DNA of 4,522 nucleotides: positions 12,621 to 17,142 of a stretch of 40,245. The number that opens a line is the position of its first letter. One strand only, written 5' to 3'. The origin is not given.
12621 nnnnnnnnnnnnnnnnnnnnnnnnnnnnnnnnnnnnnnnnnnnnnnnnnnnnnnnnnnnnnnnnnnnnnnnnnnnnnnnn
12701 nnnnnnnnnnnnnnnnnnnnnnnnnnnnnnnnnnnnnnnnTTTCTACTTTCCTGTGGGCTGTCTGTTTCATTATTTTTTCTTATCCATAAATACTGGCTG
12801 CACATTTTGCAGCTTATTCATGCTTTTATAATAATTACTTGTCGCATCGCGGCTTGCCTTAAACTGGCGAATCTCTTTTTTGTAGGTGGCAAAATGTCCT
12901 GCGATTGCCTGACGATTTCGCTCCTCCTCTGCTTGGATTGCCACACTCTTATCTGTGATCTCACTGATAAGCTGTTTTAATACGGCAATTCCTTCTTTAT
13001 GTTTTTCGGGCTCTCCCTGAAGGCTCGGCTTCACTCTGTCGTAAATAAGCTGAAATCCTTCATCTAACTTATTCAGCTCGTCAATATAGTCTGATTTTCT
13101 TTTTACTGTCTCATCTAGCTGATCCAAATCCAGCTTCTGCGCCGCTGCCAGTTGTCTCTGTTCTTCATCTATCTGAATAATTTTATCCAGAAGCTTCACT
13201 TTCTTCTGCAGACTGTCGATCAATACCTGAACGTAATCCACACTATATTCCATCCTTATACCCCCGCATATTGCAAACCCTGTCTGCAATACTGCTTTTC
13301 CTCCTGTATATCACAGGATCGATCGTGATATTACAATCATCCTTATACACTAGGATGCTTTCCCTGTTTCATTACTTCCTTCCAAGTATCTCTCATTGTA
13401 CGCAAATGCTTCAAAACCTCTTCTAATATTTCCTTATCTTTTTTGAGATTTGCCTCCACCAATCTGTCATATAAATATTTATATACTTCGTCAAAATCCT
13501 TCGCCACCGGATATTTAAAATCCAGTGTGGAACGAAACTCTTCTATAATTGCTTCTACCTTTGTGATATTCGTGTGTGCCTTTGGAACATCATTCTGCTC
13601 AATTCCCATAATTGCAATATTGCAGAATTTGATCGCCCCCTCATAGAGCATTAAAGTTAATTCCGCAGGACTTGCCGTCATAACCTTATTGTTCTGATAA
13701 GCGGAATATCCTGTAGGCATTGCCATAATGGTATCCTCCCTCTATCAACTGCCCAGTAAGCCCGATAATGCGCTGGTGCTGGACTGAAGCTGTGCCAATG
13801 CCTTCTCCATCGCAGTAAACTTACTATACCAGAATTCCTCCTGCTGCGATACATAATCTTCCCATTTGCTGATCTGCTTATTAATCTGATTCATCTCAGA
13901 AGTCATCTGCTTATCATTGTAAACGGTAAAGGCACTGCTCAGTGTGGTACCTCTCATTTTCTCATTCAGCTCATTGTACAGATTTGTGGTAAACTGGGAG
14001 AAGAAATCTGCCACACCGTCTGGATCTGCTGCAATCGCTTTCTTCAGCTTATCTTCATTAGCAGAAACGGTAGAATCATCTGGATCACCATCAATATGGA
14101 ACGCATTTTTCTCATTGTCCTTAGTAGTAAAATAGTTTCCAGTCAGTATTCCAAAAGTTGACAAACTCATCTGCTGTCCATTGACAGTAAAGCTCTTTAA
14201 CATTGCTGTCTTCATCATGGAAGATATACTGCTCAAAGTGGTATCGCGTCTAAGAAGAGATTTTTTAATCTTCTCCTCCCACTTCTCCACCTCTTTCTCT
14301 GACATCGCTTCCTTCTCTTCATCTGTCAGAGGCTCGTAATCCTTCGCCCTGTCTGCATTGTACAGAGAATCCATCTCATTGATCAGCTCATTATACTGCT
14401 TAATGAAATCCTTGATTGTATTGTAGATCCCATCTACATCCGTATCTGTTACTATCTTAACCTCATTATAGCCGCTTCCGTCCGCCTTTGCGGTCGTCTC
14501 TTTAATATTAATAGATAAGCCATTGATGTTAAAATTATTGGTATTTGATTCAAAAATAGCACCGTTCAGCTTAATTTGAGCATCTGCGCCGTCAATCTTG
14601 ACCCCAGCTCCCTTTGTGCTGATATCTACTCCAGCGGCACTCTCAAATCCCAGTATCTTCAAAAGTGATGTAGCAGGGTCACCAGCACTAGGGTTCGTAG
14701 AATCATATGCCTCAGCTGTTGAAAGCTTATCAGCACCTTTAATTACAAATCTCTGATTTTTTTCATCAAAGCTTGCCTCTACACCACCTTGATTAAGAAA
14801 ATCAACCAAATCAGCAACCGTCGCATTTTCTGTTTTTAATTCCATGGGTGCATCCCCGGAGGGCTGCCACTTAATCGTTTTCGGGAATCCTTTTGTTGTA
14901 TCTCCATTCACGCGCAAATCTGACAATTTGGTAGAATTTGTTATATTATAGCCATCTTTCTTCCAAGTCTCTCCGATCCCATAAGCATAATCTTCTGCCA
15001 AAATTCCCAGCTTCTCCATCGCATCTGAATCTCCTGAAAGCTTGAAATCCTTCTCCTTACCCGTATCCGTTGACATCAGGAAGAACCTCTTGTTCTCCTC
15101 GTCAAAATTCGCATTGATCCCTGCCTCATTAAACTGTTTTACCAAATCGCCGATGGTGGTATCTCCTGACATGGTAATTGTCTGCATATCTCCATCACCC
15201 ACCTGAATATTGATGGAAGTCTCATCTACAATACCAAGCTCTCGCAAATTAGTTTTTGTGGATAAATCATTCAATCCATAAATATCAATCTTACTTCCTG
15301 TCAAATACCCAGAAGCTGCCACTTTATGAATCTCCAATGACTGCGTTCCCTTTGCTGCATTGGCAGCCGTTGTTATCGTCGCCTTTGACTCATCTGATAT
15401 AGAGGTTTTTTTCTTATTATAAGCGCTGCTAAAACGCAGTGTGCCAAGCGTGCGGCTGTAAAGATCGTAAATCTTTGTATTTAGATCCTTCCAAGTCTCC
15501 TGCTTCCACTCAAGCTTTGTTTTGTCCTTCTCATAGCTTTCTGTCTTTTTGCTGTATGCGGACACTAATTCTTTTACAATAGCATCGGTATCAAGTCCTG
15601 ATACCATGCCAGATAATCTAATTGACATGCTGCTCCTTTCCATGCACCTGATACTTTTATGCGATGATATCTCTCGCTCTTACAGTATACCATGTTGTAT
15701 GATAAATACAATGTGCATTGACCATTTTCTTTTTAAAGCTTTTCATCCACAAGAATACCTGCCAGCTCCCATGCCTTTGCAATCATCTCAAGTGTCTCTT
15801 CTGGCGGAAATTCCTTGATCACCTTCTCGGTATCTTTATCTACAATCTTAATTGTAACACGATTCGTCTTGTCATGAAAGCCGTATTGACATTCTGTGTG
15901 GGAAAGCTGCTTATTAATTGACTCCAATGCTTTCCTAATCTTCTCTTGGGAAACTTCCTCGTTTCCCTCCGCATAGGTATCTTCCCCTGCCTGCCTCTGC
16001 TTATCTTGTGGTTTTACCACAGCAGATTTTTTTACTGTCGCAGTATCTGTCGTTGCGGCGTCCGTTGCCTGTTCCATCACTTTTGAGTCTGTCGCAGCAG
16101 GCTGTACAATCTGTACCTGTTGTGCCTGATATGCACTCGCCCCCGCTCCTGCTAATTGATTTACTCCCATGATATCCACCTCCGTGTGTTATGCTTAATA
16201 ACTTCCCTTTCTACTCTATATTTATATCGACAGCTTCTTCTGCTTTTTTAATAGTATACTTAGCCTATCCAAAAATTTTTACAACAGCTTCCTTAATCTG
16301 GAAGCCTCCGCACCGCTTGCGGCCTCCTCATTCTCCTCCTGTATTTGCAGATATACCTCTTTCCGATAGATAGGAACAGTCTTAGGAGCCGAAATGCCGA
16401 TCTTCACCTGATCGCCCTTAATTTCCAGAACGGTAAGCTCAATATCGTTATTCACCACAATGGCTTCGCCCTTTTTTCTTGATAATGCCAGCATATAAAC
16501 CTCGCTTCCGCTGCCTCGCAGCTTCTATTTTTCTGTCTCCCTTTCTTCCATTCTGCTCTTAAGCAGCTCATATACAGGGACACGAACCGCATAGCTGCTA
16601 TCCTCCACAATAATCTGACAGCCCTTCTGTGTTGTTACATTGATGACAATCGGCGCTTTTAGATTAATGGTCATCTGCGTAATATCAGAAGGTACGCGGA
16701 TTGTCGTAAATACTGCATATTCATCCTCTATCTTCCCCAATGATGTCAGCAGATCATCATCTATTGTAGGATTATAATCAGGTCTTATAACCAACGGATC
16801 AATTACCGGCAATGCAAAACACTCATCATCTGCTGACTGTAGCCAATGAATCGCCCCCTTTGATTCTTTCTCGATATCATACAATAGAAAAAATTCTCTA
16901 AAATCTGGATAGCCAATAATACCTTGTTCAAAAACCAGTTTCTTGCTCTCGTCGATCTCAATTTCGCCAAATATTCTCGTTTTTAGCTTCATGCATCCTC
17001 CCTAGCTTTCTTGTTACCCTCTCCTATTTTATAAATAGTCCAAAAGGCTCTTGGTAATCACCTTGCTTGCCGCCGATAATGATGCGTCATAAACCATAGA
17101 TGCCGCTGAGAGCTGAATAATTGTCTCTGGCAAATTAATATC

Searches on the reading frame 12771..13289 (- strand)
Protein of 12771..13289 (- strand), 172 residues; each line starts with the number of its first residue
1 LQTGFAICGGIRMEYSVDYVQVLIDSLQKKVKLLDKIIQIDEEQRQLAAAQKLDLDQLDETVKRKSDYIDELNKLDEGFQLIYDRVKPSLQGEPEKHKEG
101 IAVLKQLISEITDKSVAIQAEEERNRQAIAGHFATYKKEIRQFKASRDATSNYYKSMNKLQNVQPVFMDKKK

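Call 79: search_protein_families(library=pfam, proteins=[window:12771-13289:-], max_evalue=0.01)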
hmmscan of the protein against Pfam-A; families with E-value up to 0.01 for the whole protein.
window:12771-13289:- (172 aa): 1 family
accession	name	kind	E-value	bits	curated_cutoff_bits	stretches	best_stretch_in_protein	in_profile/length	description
PF05130.17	FlgN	-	7.1e-12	46.4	30.5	1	20-155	3-141/147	FlgN protein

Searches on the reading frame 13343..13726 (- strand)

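Call 79: search_protein_families(library=pfam, proteins=[window:13343-13726:-], max_evalue=0.01)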
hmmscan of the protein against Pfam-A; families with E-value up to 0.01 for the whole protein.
window:13343-13726:- (127 aa): 2 families
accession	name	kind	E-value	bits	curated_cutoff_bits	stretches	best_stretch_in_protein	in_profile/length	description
PF02561.19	FliS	-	2.8e-43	147.3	26.7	1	7-119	1-115/115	Flagellar protein FliS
PF03801.18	Ndc80_HEC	-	6.2e-05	23.2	25.1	1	69-116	64-110/147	HEC/Ndc80p family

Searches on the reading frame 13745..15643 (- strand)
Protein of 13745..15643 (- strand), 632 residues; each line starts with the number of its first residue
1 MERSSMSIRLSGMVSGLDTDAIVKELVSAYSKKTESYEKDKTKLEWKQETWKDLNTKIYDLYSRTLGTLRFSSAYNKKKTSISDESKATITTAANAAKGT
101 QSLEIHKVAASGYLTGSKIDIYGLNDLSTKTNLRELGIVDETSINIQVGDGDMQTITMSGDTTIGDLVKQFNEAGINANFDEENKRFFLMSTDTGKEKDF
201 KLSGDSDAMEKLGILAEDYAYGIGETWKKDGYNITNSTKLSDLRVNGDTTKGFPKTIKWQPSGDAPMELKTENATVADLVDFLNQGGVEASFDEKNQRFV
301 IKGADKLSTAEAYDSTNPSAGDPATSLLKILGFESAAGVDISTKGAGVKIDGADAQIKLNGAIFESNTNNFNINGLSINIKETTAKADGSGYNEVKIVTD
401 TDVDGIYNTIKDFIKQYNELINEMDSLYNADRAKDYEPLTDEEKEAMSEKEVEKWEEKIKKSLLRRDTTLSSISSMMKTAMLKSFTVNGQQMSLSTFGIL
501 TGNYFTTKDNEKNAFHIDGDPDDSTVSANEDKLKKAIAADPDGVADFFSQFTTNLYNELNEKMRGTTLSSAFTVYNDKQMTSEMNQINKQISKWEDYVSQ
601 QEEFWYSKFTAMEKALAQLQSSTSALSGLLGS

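Call 9: search_protein_families(library=pfam, proteins=[window:13745-15643:-])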
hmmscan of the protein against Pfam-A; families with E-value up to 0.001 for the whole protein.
window:13745-15643:- (632 aa): 3 families
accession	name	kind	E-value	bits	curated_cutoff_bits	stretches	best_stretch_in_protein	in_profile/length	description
PF07195.17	FliD_C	-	3.5e-32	112.2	25.4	1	352-621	1-236/236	Flagellar hook-associated protein 2 C-terminus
PF02465.23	FliD_N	-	7.2e-22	78.3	24.8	1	15-111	1-96/97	Flagellar hook-associated protein 2 N-terminus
PF21403.4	OTU1_UBXL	-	0.00093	20.2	22.7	0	152-174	10-32/49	OTU1, UBXL domain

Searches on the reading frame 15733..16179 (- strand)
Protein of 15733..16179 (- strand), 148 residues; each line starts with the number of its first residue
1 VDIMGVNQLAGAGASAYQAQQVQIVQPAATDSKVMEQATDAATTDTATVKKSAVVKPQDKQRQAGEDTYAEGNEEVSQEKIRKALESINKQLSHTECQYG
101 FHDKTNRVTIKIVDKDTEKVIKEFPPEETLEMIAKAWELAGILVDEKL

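Call 79: search_protein_families(library=pfam, proteins=[window:15733-16179:-], max_evalue=0.01)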
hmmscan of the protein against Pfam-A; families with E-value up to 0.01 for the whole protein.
window:15733-16179:- (148 aa): 1 family
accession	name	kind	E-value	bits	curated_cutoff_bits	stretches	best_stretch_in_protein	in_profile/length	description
PF03646.20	FlaG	-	3.8e-29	101.2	23.8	1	51-146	4-101/101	FlaG protein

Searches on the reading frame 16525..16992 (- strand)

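Call 79: search_protein_families(library=pfam, proteins=[window:16525-16992:-], max_evalue=0.01)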
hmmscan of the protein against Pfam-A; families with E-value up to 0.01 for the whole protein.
window:16525-16992:- (155 aa): 1 family
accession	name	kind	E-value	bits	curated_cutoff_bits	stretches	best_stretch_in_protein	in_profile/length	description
PF02623.20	FliW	-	2.8e-35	121.2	25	1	20-139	2-121/122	FliW protein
